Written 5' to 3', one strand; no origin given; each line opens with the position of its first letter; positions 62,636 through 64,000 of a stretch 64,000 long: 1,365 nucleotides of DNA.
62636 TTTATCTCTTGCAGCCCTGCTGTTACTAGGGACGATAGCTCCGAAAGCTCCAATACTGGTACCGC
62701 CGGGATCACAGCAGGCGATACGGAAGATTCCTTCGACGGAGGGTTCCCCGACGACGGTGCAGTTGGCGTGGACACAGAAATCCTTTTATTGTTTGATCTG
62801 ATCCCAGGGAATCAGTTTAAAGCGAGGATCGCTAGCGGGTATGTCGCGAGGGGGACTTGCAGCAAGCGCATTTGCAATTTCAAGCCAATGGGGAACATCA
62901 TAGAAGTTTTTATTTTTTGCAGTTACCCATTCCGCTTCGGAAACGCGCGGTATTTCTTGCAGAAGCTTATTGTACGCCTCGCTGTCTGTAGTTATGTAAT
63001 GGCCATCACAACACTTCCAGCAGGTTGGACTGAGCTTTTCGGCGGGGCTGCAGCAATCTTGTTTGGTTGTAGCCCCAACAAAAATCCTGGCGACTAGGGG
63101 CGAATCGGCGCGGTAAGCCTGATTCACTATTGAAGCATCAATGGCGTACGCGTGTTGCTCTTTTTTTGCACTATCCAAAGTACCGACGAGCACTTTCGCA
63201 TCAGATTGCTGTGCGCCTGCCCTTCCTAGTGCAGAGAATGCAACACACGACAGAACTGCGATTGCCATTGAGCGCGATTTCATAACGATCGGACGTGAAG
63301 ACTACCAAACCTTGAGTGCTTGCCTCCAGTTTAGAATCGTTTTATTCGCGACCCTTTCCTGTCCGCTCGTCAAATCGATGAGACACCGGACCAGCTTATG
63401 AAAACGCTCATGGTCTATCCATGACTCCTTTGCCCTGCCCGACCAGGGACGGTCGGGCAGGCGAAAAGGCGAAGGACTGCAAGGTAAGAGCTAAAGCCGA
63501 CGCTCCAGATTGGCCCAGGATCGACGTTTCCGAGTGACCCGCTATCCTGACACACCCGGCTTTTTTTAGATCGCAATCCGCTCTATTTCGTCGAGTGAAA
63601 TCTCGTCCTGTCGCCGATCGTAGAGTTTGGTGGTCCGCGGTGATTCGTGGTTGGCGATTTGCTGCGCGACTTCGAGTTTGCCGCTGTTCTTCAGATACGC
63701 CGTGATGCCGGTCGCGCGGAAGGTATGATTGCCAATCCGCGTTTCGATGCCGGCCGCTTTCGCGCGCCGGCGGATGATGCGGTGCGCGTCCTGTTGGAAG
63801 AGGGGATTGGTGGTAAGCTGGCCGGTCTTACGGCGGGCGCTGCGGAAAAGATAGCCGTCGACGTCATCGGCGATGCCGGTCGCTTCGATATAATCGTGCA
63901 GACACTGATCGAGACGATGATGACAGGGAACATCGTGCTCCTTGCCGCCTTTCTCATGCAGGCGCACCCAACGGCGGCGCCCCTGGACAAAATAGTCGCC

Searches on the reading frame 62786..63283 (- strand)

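Call 3: search_protein_families(library=pfam, proteins=[window:62786-63283:-], max_evalue=1)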
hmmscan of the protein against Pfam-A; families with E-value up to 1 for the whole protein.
window:62786-63283:- (165 aa): 0 families

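Call 4: search_protein_families(library=padloc, proteins=[window:62786-63283:-], max_evalue=1)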
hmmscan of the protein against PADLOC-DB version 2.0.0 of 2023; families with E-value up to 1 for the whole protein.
window:62786-63283:- (165 aa): 0 families

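Call 5: search_protein_families(library=ncbifam, proteins=[window:62786-63283:-], max_evalue=1)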
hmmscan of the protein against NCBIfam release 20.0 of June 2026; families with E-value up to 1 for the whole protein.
window:62786-63283:- (165 aa): 2 families
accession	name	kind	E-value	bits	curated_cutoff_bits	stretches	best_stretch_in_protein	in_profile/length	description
NF006947.1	PRK09429.1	equivalog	0.076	12.4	272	1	46-82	138-172/256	penicillin-insensitive murein endopeptidase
TIGR03066.1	Gem_osc_para_1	paralog_domain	0.084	13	93.25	1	6-44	3-44/121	TIGR03066 family protein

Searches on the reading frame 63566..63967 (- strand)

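Call 3: search_protein_families(library=pfam, proteins=[window:63566-63967:-], max_evalue=1)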
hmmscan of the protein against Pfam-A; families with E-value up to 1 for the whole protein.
window:63566-63967:- (133 aa): 2 families
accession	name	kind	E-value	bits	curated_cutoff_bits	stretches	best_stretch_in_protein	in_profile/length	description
PF00589.27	Phage_integrase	-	1.1e-15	58.2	27.1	1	4-121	60-170/172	Phage integrase family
PF17840.6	Tugs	-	0.14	12.8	27.7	1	116-132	28-44/47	Tethering Ubl4a to BAGS domain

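Call 5: search_protein_families(library=ncbifam, proteins=[window:63566-63967:-], max_evalue=1)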
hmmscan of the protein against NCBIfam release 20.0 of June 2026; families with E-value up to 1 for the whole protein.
window:63566-63967:- (133 aa): 8 families
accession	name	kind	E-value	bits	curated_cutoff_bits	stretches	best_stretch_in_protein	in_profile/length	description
NF040815.2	recomb_XerA_Arch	equivalog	1.4e-16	60.8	220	1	1-119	146-254/263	site-specific tyrosine recombinase/integron integrase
TIGR02225.1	recomb_XerD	equivalog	1.6e-09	37.5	329.6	1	2-118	159-273/290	site-specific tyrosine recombinase XerD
TIGR02224.1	recomb_XerC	equivalog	1.9e-09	37.3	335.15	1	2-117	163-275/295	tyrosine recombinase XerC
NF001399.0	PRK00283.1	subfamily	2.2e-07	30.4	279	1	2-117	169-281/300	tyrosine recombinase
TIGR02249.1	integrase_gron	subfamily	2.1e-06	27.3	265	1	42-117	223-298/315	integron integrase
NF011946.0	PRK15417.1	equivalog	0.0028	16.9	435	1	45-118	241-314/337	integron integrase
NF003462.0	PRK05084.1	equivalog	0.0035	16.1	267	1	5-130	233-355/360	tyrosine recombinase XerS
NF002331.0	PRK01287.1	subfamily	0.0076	15.2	371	1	6-118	202-311/365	site-specific tyrosine recombinase XerC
